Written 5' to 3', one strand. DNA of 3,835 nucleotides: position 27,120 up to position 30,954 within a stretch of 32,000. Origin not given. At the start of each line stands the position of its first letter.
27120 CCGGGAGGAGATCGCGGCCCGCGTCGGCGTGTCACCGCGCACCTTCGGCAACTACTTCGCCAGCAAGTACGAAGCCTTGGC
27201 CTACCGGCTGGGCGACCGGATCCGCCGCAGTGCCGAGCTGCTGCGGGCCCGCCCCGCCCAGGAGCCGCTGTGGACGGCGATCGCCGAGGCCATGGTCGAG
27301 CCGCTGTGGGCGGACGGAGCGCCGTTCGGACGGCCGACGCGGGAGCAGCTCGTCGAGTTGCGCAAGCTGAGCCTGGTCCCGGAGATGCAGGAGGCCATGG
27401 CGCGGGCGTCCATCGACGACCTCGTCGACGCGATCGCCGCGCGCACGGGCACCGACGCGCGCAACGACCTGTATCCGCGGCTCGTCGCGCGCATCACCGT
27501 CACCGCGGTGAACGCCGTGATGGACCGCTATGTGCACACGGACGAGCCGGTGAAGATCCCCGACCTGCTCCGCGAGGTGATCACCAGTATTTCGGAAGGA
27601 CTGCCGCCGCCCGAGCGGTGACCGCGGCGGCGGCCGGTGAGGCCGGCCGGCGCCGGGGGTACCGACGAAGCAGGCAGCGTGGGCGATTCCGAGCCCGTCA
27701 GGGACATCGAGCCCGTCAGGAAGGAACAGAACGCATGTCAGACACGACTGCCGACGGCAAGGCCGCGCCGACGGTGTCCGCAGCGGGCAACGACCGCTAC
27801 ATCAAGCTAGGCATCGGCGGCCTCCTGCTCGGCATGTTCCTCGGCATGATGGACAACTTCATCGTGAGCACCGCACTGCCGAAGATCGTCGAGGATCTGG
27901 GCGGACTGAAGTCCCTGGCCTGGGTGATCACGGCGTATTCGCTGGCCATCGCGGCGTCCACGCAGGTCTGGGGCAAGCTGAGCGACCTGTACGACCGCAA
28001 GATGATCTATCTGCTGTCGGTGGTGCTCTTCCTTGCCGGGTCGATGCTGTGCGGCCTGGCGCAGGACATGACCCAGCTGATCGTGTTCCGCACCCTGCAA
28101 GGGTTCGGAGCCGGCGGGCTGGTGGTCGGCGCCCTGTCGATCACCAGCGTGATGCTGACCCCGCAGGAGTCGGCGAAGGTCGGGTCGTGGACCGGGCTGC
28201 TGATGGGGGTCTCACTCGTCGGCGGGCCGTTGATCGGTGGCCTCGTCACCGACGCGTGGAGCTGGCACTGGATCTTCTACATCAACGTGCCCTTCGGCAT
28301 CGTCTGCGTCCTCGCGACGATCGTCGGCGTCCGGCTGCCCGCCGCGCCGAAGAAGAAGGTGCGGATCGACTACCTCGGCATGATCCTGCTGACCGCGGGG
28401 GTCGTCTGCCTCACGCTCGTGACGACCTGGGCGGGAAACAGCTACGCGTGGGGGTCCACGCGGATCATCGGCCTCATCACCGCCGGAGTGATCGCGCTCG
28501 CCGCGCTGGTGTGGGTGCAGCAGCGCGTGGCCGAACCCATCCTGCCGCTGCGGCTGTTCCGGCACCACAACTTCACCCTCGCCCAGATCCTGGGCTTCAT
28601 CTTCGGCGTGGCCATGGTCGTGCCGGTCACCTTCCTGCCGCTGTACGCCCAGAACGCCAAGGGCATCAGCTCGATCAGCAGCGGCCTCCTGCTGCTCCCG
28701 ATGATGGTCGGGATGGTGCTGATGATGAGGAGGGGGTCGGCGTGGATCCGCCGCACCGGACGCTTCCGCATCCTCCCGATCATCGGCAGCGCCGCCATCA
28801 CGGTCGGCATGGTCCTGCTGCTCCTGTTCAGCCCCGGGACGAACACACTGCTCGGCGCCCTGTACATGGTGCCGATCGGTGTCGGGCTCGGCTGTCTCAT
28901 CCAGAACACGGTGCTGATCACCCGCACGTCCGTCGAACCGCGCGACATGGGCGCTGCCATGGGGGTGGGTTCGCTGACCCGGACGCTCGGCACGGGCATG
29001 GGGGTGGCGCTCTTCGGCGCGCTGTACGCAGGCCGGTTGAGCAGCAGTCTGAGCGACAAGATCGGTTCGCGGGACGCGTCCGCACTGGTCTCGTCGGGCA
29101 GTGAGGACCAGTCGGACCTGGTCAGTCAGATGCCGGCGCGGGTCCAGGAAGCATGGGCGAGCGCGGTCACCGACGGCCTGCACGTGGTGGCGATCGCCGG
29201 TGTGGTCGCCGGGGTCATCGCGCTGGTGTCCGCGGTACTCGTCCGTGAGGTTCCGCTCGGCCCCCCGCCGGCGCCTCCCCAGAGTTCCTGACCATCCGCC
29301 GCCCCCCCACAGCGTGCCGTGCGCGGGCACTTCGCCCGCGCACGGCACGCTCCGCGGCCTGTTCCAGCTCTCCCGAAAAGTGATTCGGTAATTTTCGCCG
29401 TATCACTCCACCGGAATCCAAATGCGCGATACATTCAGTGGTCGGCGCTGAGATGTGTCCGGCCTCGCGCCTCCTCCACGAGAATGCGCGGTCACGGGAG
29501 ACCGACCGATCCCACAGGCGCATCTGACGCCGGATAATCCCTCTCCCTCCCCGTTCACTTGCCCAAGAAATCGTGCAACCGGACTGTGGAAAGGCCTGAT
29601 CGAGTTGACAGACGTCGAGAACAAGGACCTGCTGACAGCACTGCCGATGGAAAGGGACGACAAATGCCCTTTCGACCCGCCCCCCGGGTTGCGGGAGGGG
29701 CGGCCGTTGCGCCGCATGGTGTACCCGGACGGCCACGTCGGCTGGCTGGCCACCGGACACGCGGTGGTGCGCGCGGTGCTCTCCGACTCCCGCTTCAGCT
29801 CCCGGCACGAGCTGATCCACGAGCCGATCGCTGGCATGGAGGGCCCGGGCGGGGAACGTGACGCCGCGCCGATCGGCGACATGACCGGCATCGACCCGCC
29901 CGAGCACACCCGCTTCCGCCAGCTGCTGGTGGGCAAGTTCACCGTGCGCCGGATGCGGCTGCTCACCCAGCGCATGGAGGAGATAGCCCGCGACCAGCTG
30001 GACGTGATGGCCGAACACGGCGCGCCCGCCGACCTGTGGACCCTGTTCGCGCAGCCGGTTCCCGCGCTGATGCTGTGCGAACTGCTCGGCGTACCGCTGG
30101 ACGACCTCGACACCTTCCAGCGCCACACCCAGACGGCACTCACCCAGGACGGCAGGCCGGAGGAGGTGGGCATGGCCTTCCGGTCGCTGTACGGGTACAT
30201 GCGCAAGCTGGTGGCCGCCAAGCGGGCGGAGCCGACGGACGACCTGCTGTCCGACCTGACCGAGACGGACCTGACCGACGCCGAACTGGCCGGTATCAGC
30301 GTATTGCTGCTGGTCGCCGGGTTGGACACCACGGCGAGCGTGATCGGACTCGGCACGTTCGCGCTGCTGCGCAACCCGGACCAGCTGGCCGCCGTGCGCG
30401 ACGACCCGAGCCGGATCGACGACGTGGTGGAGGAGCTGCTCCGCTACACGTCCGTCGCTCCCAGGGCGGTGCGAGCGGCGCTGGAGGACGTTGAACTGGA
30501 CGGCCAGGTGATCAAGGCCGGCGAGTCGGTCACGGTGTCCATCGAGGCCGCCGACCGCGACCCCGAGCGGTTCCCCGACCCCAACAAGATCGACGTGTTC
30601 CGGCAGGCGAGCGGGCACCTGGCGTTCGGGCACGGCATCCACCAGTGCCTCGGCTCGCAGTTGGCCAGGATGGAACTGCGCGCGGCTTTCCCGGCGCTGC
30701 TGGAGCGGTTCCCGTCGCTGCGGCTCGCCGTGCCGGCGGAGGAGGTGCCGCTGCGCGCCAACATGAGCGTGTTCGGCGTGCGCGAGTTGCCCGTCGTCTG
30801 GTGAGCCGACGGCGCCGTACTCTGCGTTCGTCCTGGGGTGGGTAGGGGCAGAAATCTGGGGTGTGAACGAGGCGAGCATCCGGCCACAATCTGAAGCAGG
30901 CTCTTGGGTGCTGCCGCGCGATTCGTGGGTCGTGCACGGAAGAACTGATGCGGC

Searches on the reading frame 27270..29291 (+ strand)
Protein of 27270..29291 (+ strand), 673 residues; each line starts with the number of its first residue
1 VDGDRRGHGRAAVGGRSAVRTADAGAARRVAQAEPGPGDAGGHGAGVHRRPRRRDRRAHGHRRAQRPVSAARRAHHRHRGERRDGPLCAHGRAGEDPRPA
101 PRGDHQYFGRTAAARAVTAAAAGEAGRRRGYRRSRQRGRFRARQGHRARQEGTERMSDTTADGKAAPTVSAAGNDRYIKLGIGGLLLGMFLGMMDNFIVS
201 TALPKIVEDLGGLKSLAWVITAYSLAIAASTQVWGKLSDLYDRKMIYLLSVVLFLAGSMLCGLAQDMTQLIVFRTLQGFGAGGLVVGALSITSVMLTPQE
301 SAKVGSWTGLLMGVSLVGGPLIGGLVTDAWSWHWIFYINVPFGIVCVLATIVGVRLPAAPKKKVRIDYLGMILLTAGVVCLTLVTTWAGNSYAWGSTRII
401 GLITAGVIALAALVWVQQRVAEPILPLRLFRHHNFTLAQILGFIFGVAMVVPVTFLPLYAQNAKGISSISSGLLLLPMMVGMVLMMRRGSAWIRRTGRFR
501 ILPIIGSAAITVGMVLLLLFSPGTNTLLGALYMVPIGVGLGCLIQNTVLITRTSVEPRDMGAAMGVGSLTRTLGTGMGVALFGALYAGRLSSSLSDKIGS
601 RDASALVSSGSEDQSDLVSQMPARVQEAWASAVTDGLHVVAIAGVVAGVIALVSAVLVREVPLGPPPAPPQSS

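Call 16: search_protein_families(library=pfam, proteins=[window:27270-29291:+], max_evalue=0.01)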
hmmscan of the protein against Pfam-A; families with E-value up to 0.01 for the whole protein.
window:27270-29291:+ (673 aa): 3 families
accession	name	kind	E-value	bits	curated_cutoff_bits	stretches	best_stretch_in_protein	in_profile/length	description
PF07690.21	MFS_1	-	8.7e-47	160.2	33.4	1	185-578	1-346/347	Major Facilitator Superfamily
PF06609.19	TRI12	-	2.1e-14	53.4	23.2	1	200-457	64-334/599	Fungal trichothecene efflux pump (TRI12)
PF00083.30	Sugar_tr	-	1.1e-08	34.9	22.3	1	215-348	47-186/452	Sugar (and other) transporter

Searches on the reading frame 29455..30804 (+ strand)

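Call 16: search_protein_families(library=pfam, proteins=[window:29455-30804:+], max_evalue=0.01)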
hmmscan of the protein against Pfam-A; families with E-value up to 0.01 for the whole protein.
window:29455-30804:+ (449 aa): 1 family
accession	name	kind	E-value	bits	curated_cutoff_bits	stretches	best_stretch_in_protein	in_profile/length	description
PF00067.27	p450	-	5.6e-30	105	22.8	1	265-419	246-432/462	Cytochrome P450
